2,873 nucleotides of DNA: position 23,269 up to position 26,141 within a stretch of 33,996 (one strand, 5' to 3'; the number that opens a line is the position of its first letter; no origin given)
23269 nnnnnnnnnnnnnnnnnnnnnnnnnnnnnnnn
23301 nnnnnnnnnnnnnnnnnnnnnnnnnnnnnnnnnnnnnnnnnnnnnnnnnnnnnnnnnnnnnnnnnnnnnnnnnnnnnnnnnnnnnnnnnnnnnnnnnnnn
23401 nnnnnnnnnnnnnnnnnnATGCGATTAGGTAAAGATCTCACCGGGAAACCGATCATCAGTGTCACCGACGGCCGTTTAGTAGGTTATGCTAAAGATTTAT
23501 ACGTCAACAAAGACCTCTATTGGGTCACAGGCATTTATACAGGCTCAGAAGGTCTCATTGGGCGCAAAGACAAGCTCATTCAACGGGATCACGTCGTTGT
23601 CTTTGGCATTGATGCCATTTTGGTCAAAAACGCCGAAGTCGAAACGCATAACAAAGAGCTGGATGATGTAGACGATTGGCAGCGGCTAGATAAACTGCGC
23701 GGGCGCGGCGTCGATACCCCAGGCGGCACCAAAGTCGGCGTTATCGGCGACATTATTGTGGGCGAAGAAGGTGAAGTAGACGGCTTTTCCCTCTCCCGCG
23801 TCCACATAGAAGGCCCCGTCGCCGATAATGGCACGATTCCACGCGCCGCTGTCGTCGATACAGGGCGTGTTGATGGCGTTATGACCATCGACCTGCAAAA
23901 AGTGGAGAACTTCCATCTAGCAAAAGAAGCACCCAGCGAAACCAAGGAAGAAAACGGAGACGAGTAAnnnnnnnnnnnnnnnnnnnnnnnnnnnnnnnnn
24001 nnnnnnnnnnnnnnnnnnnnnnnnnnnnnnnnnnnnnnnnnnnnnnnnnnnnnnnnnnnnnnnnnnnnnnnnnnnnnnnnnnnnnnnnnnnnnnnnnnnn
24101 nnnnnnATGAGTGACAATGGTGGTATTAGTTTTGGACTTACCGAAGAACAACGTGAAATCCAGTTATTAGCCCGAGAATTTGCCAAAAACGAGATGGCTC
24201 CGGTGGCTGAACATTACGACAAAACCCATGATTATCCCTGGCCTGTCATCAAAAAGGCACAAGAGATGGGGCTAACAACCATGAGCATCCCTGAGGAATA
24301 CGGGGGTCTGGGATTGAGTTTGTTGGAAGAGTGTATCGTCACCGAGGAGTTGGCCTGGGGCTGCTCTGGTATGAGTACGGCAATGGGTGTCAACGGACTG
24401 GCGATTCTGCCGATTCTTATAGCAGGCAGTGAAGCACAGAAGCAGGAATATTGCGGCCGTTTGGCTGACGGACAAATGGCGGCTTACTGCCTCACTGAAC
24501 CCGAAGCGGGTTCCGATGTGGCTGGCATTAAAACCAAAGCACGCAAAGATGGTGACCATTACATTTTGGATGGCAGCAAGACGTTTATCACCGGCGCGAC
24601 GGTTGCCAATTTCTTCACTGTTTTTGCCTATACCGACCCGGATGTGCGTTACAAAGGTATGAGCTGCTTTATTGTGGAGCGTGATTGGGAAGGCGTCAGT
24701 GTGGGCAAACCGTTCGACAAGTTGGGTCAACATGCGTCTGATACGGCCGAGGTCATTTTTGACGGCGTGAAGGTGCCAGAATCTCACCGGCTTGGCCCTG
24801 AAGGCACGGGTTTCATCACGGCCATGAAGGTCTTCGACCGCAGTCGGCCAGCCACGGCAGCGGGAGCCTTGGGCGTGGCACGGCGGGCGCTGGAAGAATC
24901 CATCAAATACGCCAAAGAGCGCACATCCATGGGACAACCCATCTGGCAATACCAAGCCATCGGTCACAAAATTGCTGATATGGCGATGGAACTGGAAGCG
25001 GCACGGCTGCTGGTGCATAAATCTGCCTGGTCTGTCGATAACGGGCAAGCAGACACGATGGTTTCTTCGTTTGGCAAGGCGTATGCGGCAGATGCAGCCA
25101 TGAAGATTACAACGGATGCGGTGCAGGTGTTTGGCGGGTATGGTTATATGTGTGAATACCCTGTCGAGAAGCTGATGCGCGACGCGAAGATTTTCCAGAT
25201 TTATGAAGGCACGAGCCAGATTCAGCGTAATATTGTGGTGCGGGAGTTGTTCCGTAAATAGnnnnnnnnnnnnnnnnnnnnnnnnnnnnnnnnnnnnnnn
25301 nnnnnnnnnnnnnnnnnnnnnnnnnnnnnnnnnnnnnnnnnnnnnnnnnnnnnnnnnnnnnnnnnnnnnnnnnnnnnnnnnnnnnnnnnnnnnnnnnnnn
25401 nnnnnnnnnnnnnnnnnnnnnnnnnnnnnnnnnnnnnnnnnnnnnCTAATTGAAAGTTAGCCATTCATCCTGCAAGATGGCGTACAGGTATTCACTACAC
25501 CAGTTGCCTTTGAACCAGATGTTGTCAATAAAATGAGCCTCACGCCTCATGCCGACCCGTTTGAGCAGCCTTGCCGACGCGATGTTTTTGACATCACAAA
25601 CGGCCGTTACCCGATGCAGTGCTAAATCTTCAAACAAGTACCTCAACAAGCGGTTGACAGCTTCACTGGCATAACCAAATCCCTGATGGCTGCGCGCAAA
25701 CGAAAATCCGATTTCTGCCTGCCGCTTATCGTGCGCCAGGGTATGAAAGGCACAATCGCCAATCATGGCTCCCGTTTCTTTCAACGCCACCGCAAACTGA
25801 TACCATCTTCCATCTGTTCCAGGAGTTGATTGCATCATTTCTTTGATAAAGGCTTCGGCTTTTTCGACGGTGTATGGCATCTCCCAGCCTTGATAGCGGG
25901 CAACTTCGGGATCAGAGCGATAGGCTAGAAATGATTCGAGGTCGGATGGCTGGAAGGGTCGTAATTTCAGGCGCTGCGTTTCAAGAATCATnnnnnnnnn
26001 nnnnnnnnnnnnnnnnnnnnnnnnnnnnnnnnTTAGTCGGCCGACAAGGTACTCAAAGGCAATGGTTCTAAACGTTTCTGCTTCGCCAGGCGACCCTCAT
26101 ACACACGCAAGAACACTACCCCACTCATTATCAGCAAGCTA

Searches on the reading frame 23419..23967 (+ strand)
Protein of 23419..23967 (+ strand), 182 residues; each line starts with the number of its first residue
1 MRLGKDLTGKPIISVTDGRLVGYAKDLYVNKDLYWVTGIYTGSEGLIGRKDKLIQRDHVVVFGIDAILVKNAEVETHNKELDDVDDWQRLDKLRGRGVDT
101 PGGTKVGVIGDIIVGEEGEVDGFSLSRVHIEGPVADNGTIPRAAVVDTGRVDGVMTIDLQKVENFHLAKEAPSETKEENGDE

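Call 24: search_protein_families(library=pfam, proteins=[window:23419-23967:+])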
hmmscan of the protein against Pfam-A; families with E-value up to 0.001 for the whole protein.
window:23419-23967:+ (182 aa): 1 family
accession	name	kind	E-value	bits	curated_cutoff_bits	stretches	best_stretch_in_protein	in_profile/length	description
PF05239.21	PRC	-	0.00014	22.2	21.2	0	4-72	6-74/78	PRC-barrel domain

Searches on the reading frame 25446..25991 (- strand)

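Call 24: search_protein_families(library=pfam, proteins=[window:25446-25991:-])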
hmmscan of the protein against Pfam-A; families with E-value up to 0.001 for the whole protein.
window:25446-25991:- (181 aa): 4 families
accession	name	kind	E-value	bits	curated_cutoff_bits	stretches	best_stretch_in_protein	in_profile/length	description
PF13302.13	Acetyltransf_3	-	3.7e-38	131.8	25.4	1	7-149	1-138/138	Acetyltransferase (GNAT) domain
PF00583.31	Acetyltransf_1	-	7.5e-10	39.5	20.7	1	63-148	31-116/116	Acetyltransferase (GNAT) family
PF13420.13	Acetyltransf_4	-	1e-08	35.8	24.3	1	11-164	2-150/155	Acetyltransferase (GNAT) domain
PF13523.12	Acetyltransf_8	-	1.3e-05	25.3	27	1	93-153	81-142/145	Acetyltransferase (GNAT) domain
